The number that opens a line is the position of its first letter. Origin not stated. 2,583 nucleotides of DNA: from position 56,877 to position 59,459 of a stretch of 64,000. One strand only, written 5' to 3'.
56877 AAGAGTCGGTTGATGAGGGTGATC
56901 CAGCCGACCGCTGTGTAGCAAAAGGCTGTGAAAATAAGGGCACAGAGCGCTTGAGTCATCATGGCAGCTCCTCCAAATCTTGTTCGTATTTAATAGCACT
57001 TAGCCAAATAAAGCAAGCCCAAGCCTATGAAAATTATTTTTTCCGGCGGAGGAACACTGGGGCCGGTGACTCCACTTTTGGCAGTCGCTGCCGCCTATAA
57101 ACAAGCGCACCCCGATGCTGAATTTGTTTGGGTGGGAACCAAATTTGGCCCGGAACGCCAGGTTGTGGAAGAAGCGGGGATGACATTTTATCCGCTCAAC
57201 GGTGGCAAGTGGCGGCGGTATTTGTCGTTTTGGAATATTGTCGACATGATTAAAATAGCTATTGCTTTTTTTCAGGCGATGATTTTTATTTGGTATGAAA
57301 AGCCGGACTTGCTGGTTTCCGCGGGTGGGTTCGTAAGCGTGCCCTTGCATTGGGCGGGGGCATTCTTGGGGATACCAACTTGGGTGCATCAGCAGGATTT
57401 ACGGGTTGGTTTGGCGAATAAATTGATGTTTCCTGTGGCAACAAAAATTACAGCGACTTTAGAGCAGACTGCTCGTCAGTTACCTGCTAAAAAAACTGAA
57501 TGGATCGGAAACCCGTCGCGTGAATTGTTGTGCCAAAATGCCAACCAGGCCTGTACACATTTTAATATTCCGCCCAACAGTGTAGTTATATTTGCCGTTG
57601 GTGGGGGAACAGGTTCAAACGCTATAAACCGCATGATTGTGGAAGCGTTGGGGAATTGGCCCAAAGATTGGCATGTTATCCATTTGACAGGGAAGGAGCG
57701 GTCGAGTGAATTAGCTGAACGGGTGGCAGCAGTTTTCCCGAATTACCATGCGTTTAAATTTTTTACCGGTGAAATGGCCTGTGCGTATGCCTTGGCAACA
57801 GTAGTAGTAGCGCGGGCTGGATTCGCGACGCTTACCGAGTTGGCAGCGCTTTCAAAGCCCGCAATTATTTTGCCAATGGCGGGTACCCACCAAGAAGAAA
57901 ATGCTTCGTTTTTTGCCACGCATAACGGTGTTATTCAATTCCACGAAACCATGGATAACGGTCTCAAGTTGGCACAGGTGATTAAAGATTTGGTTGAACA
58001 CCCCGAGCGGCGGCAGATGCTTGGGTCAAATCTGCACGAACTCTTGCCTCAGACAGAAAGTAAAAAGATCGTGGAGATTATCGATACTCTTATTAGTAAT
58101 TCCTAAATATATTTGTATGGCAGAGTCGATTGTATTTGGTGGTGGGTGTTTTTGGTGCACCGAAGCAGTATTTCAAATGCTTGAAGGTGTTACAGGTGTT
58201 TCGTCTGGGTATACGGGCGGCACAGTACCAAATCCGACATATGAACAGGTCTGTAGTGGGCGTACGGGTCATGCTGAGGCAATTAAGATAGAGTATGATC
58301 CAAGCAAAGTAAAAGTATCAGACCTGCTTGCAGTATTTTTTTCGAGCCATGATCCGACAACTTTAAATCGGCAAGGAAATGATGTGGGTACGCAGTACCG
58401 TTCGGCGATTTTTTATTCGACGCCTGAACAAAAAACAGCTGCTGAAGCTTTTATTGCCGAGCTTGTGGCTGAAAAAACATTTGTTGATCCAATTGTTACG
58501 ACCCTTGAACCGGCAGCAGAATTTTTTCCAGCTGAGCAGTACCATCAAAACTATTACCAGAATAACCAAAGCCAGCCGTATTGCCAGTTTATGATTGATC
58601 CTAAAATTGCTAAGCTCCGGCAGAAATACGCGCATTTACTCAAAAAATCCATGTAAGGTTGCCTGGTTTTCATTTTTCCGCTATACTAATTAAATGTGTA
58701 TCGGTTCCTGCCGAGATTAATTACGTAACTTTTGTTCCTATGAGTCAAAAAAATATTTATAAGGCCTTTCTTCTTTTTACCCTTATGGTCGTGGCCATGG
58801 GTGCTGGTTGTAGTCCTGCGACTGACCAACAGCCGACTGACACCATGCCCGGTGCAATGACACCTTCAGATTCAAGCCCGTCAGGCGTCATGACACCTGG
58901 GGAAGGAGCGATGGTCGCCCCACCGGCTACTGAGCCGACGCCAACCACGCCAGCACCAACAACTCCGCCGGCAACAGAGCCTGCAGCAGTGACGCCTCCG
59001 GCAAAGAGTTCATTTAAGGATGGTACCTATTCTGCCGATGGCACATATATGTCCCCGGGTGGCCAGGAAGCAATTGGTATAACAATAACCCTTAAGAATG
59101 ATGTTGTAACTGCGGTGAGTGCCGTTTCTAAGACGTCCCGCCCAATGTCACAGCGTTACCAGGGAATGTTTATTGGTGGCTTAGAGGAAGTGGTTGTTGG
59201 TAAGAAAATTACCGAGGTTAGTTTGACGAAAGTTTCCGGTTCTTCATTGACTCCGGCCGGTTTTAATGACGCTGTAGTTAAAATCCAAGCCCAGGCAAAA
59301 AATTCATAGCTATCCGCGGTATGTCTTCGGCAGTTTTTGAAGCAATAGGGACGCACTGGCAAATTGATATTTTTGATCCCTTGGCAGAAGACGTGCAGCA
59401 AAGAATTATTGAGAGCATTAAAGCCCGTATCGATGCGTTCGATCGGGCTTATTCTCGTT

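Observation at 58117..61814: Candidate extracytoplasmic flavin-based electron-transfer module: msrA, FMN-binding lipoprotein, ApbE flavin transferase and a polytopic-membrane/FNR fusion oxidoreductase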

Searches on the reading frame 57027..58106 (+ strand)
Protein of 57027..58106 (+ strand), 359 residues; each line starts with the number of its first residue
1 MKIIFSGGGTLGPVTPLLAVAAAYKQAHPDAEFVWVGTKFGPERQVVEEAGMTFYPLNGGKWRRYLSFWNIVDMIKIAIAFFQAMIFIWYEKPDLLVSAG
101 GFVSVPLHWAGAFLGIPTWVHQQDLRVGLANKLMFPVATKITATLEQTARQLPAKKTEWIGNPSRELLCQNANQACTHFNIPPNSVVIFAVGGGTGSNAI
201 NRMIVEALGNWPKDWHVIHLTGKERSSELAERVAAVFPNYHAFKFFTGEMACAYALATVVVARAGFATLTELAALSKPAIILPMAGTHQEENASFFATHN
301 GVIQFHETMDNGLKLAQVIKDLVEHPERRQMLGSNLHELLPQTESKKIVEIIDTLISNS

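Call 3: search_protein_families(library=pfam, proteins=[window:57027-58106:+], max_evalue=0.1)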
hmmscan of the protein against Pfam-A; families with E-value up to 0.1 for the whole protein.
window:57027-58106:+ (359 aa): 3 families
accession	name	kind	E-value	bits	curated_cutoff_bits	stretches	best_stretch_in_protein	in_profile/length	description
PF03033.26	Glyco_transf_28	-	4e-26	92.2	26.2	1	3-141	1-137/139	Glycosyltransferase family 28 N-terminal domain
PF04101.22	Glyco_tran_28_C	-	6.6e-24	85.3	22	1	187-335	1-153/166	Glycosyltransferase family 28 C-terminal domain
PF13528.12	Glyco_trans_1_3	-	0.015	14.9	25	1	256-299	254-298/322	Glycosyl transferase family 1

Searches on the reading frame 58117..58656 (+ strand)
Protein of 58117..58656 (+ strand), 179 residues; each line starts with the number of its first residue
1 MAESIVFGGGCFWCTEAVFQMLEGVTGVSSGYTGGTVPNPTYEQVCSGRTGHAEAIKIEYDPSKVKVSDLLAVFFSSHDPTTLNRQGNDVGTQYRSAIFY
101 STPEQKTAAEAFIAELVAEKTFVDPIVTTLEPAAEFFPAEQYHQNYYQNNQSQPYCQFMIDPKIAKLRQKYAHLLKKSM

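Call 3: search_protein_families(library=pfam, proteins=[window:58117-58656:+], max_evalue=0.1)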
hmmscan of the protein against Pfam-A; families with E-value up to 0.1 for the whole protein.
window:58117-58656:+ (179 aa): 2 families
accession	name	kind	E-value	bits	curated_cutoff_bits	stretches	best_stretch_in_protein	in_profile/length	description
PF01625.27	PMSR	-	1.9e-67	226.7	23.7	1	5-157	2-153/153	Peptide methionine sulfoxide reductase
PF05011.18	DBR1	-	0.091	13.6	26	0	51-158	31-132/138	Lariat debranching enzyme, C-terminal domain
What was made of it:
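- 58117..58656 (+): msrA (cytoplasmic peptide-methionine (S)-S-oxide reductase). It is an adjacent gene and not a conserved part of the module. PF01625 E = 1.9e-67 (call 3).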

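Call 4: search_protein_families(library=ncbifam, proteins=[window:58117-58656:+], max_evalue=0.1)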
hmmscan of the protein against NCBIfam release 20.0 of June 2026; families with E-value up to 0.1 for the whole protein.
window:58117-58656:+ (179 aa): 7 families
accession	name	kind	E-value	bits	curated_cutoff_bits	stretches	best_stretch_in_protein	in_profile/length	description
NF004042.0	PRK05550.1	equivalog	2.1e-68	230.6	330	1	3-162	135-291/293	bifunctional methionine sulfoxide reductase B/A protein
TIGR00401.1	msrA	equivalog_domain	3e-59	199.8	108.1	1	3-152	1-150/153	peptide-methionine (S)-S-oxide reductase MsrA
NF010625.0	PRK14018.1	equivalog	7.7e-44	150.1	522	1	4-161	200-353/521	bifunctional peptide-methionine (S)-S-oxide reductase MsrA/peptide-methionine (R)-S-oxide reductase MsrB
NF004038.0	PRK05528.1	equivalog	5.4e-24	85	200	1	3-158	2-147/157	peptide-methionine (S)-S-oxide reductase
NF041383.1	Trx_VPGUxxT_two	exception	5.2e-05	23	275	1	3-73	146-199/287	VPGUxxT family thioredoxin-like (seleno)protein, type 2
NF058526.1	Thoeris_type3_ThcB4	equivalog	0.044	12.6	220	1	92-151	50-107/375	Thoeris type III anti-phage system protein ThcB4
NF033795.1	chaper_CopZ_Bs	exception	0.081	13.1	91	0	6-30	6-30/66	copper chaperone CopZ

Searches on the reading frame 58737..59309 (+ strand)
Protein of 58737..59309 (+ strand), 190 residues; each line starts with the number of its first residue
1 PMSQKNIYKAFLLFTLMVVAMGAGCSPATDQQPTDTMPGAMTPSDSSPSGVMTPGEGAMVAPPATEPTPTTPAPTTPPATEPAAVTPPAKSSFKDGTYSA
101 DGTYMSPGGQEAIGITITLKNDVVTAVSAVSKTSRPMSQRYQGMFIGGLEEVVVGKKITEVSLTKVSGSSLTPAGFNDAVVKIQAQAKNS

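Call 3: search_protein_families(library=pfam, proteins=[window:58737-59309:+], max_evalue=0.1)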
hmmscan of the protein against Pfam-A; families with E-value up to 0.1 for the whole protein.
window:58737-59309:+ (190 aa): 0 families

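Call 4: search_protein_families(library=ncbifam, proteins=[window:58737-59309:+], max_evalue=0.1)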
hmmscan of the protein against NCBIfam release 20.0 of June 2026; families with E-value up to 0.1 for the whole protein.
window:58737-59309:+ (190 aa): 3 families
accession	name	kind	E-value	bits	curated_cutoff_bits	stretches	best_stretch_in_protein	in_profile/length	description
NF005916.1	PRK07910.1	equivalog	0.0083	15.1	560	1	103-164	144-205/418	KasA/KasB family beta-ketoacyl-ACP synthase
TIGR02190.1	GlrX-dom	hypoth_equivalog_domain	0.047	13.6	99.3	0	149-177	35-63/79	glutaredoxin-family domain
NF041057.1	Rcas_1661_fam_Se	equivalog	0.062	12.8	190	1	16-97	3-81/247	Rcas_1661 family thioredoxin-like (seleno)lipoprotein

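Call 20: search_protein_families(library=pfam, alignment_id=A3, max_evalue=0.01)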
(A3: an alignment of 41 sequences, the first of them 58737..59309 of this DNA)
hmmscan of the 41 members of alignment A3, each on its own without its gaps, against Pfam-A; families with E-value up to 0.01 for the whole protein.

A. member 1, window:58737-59309:+ (190 aa): 0 families

B. families by the number of members that match (of 41 scanned): 7 families
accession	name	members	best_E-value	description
PF04205.19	FMN_bind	35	1.7e-11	FMN-binding domain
PF06480.20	FtsH_ext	1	0.00029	FtsH Extracellular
PF05887.16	Trypan_PARP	1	0.00055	Procyclic acidic repetitive protein (PARP)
PF21827.1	New_glue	1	0.0014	New glue protein family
PF06678.16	DUF1179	1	0.0088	Protein of unknown function (DUF1179)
PF23933.1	DUF7269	1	0.0097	Family of unknown function (DUF7269)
PF18159.6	S_4TM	1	0.0097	SMODS-associating 4TM effector domain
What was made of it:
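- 35 of 41 positional homologues are Pfam FMN_bind (call 20).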

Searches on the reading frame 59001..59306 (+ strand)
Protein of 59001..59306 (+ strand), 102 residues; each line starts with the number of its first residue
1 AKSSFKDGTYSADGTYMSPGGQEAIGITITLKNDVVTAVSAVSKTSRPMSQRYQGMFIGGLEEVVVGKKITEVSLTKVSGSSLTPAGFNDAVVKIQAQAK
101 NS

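Call 81: find_homologous_proteins(query=window:59001-59306:+, max_evalue=0.001)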
Query window:59001-59306:+ (102 aa): 479 proteins with E <= 0.001 among 485 candidates; the best 120 are listed.
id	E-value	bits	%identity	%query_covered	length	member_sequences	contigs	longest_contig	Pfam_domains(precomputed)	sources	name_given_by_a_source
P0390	1.6e-33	132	64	96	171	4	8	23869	-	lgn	-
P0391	8.2e-33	130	65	96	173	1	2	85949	-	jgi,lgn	jgi:uncharacterized protein with FMN-binding domain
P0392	8.5e-33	130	63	96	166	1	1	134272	-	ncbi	-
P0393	1.4e-32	129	64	96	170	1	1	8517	-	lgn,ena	-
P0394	1.6e-31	126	63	96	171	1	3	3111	-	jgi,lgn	jgi:uncharacterized protein with FMN-binding domain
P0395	5.1e-31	124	63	96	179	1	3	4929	-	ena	-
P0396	7.6e-31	123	64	94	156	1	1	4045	-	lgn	-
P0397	8.2e-31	123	60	97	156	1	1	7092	-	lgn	-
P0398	2.5e-30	122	61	95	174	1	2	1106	-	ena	-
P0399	2.7e-30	122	60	96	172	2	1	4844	-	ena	-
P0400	3.0e-30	122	61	94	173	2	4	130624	-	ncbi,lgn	-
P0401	3.1e-30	121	62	96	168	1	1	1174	-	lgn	-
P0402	3.1e-30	121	62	96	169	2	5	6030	-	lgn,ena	-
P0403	4.0e-30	121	60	95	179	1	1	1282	-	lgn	-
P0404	6.2e-30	121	59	96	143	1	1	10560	-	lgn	-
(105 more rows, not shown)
